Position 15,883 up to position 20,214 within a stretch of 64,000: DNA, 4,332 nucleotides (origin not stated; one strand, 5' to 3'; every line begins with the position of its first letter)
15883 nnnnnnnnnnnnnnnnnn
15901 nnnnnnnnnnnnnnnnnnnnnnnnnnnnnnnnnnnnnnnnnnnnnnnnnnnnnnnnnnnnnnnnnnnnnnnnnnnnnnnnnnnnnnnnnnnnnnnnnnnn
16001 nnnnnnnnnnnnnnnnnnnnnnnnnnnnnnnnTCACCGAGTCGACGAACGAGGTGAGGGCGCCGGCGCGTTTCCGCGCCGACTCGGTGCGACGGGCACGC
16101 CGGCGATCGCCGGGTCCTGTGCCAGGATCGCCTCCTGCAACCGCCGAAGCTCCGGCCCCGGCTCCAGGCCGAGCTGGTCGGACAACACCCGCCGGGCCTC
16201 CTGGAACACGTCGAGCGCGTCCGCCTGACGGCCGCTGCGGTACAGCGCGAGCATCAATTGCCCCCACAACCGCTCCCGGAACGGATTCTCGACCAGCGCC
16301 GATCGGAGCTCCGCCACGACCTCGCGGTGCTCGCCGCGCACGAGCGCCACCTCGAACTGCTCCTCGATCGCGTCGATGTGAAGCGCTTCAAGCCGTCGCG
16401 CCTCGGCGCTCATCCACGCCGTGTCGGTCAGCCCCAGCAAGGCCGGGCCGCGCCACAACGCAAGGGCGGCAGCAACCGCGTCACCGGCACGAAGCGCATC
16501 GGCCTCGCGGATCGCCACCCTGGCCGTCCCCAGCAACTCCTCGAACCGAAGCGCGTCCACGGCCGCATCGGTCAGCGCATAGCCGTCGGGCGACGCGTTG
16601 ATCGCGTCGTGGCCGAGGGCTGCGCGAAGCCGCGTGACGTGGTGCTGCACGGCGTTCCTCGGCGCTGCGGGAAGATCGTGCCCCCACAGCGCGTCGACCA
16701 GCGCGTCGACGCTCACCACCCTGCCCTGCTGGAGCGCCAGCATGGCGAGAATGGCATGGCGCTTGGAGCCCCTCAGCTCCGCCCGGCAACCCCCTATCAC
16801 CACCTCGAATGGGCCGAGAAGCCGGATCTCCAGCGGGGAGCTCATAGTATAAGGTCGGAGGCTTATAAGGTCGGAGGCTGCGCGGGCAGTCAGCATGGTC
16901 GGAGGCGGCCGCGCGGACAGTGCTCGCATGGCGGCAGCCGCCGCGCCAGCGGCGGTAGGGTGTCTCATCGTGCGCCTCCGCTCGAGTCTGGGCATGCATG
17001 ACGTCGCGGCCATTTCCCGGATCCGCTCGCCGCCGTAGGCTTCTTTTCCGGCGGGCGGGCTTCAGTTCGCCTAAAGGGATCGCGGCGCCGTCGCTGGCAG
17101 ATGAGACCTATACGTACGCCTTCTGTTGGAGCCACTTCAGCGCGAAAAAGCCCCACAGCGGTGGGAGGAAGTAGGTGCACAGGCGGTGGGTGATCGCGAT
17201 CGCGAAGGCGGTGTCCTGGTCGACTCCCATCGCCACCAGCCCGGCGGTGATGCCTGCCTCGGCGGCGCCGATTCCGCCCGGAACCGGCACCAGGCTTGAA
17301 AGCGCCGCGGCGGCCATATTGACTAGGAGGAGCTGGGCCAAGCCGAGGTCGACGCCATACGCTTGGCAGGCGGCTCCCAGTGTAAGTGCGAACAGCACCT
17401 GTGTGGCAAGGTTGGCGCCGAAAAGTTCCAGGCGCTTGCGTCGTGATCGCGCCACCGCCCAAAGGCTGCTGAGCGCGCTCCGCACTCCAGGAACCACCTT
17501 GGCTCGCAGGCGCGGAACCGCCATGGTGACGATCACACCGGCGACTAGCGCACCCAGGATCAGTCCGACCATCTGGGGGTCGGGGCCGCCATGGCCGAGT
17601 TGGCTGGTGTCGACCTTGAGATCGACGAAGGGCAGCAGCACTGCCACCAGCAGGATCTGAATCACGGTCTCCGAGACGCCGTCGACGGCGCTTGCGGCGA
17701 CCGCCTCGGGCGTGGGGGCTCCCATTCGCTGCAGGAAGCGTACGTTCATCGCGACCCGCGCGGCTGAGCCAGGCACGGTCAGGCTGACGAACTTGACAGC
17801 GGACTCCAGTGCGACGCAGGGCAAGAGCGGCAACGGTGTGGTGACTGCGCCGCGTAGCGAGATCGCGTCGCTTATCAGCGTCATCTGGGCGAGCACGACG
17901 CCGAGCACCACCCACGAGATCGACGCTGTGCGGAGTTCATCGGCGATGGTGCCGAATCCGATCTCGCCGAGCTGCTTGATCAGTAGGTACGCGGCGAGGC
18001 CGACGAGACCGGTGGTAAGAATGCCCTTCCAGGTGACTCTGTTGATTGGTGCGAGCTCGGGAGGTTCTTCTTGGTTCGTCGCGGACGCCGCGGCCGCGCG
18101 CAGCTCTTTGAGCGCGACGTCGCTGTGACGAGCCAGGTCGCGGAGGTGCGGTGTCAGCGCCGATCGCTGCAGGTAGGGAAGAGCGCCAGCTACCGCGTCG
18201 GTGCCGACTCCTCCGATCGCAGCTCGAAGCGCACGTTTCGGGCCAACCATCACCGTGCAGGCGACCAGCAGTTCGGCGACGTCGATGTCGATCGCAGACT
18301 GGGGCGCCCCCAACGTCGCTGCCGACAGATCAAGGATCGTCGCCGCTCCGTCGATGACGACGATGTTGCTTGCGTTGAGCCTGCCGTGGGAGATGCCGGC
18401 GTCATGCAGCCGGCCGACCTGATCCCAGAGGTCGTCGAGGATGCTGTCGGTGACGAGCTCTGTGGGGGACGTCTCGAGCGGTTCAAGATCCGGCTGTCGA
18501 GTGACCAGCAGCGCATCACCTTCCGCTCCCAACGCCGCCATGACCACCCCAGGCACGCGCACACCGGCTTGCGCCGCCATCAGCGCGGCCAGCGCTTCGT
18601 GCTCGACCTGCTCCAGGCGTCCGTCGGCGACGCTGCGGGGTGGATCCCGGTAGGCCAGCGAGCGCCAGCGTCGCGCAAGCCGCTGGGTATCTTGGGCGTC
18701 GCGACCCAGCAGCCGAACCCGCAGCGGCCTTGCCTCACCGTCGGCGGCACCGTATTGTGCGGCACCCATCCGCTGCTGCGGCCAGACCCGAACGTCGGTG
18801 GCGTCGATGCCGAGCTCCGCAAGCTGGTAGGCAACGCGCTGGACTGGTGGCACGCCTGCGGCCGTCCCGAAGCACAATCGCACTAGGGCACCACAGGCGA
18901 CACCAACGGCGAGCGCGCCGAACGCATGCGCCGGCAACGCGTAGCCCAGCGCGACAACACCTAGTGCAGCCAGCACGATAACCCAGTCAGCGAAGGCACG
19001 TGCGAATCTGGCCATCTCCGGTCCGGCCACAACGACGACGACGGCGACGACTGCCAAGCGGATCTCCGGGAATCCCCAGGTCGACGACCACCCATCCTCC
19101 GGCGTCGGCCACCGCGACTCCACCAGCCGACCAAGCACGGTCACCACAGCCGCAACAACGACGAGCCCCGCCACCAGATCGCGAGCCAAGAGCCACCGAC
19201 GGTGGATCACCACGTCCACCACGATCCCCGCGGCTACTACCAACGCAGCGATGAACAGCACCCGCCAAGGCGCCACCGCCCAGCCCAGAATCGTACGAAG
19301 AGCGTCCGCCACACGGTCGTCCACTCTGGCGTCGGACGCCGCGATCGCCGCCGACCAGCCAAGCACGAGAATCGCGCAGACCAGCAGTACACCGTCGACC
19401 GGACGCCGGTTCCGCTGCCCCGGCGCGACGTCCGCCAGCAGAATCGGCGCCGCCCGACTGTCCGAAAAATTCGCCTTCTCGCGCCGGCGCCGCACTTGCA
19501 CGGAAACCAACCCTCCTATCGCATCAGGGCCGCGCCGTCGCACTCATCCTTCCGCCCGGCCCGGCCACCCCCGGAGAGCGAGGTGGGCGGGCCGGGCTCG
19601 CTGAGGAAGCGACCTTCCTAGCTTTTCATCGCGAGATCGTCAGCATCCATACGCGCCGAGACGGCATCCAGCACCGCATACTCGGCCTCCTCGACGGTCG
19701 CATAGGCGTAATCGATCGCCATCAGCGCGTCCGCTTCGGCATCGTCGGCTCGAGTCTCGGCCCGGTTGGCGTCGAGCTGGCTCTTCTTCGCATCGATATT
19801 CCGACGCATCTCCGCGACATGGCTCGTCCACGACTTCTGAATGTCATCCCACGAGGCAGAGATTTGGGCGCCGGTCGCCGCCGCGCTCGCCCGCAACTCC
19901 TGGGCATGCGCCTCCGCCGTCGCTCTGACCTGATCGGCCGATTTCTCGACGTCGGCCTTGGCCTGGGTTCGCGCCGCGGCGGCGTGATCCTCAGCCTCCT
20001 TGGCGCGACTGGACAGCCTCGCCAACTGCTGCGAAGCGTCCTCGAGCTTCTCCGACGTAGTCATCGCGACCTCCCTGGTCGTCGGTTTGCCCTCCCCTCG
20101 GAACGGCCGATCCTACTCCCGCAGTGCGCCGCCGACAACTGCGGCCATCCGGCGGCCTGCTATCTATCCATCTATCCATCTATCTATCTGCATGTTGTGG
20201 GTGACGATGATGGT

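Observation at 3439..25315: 21.9-kb segment bracketed by 119/120-nt direct repeats of the tRNA-Ala 3' half: a tRNA-targeted island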

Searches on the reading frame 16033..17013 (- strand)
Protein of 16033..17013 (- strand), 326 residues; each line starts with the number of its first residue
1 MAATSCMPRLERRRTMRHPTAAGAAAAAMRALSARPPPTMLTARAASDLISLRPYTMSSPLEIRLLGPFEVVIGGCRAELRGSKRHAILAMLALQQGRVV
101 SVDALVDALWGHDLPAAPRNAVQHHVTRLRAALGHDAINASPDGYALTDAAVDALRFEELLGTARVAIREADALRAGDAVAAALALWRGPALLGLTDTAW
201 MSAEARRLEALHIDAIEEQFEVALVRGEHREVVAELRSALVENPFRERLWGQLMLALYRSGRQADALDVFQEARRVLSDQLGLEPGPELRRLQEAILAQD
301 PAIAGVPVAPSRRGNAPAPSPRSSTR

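Call 12: search_protein_families(library=pfam, proteins=[window:16033-17013:-], max_evalue=0.01)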
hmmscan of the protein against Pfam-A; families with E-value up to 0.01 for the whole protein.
window:16033-17013:- (326 aa): 2 families
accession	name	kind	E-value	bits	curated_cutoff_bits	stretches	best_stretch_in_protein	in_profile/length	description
PF03704.23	BTAD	-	3.3e-44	151.2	22.1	1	152-297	1-146/146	Bacterial transcriptional activator domain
PF00486.34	Trans_reg_C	-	2.9e-10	40.5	26.2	1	83-136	8-60/77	Transcriptional regulatory protein, C terminal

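Call 80: search_protein_families(library=padloc, proteins=[window:16033-17013:-], max_evalue=0.001)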
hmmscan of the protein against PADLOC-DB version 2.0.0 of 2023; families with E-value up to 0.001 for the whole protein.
window:16033-17013:- (326 aa): 1 family
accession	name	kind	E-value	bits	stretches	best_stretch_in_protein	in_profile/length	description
PDLC01171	TPR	-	1.7e-08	32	1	53-151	373-469/504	TPR repeats containing protein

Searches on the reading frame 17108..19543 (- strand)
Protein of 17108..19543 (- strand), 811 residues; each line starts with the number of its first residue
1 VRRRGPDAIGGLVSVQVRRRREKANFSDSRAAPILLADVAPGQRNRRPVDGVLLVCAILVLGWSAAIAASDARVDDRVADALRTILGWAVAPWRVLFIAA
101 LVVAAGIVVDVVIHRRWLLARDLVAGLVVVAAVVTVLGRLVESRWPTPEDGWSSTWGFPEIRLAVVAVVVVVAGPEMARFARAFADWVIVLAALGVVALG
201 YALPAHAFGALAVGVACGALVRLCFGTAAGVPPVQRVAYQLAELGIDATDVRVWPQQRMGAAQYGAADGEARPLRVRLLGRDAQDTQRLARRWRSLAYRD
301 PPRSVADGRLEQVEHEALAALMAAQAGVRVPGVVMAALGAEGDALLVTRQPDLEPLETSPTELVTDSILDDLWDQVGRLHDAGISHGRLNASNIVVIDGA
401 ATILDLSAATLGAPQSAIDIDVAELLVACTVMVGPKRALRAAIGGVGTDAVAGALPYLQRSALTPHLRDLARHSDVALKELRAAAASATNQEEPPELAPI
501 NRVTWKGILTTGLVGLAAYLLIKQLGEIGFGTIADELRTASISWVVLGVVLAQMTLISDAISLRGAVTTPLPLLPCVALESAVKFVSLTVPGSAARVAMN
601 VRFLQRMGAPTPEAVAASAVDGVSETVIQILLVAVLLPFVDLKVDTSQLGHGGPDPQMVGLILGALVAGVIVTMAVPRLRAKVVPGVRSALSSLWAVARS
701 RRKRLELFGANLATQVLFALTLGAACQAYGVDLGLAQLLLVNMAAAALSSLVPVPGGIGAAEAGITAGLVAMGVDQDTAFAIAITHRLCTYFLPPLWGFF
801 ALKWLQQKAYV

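Call 12: search_protein_families(library=pfam, proteins=[window:17108-19543:-], max_evalue=0.01)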
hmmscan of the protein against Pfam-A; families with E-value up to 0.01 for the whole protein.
window:17108-19543:- (811 aa): 2 families
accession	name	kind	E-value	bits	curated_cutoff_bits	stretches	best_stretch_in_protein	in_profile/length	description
PF03706.18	LPG_synthase_TM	-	2.4e-26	93.3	33.4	1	515-798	6-302/302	Lysylphosphatidylglycerol synthase TM region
PF06293.20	Kdo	-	0.00028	20.8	21.3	1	315-407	62-167/207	Lipopolysaccharide kinase (Kdo/WaaP) family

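Call 79: search_protein_families(library=ncbifam, proteins=[window:17108-19543:-], max_evalue=0.001)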
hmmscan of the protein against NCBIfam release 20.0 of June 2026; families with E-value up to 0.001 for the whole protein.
window:17108-19543:- (811 aa): 7 families
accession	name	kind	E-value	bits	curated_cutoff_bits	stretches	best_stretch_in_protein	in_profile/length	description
NF033480.1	bifunc_MprF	equivalog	1.6e-11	43.2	600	1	506-802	5-294/841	bifunctional lysylphosphatidylglycerol flippase/synthetase MprF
TIGR03724.2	arch_bud32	equivalog_domain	2.9e-08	33.5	125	1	309-422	36-146/193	KEOPS complex kinase/ATPase Bud32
TIGR00374.1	TIGR00374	subfamily_domain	9e-08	31.9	43.2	1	728-803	236-311/323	flippase-like domain-containing protein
NF011463.0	PRK14879.1-4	equivalog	1.2e-06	28.2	188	1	270-417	28-168/237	Kae1-associated kinase Bud32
NF011464.0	PRK14879.1-7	equivalog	5.1e-05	23.1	246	1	368-422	108-162/221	Kae1-associated kinase Bud32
NF007174.0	PRK09605.1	equivalog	0.00028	19.5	447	1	310-423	380-489/535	bifunctional N(6)-L-threonylcarbamoyladenine synthase/serine/threonine protein kinase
NF041310.1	Prot_Kin_Rio1_Halo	equivalog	0.00059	19.4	480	1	323-410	153-240/273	serine/threonine-protein kinase Rio1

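Call 80: search_protein_families(library=padloc, proteins=[window:17108-19543:-], max_evalue=0.001)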
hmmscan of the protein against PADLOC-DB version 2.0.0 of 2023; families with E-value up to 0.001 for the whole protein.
window:17108-19543:- (811 aa): 0 families

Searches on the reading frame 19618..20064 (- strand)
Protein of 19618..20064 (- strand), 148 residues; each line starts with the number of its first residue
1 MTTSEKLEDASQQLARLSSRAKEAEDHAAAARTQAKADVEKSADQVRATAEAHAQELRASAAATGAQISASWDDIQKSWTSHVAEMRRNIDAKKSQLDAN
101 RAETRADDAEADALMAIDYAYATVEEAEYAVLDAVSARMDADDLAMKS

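Call 12: search_protein_families(library=pfam, proteins=[window:19618-20064:-], max_evalue=0.01)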
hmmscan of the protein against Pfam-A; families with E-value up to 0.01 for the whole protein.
window:19618-20064:- (148 aa): 1 family
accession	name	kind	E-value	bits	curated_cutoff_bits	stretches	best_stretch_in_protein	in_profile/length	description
PF01442.23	Apolipoprotein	-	6e-05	23.3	90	1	6-99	30-161/190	Apolipoprotein A1/A4/E domain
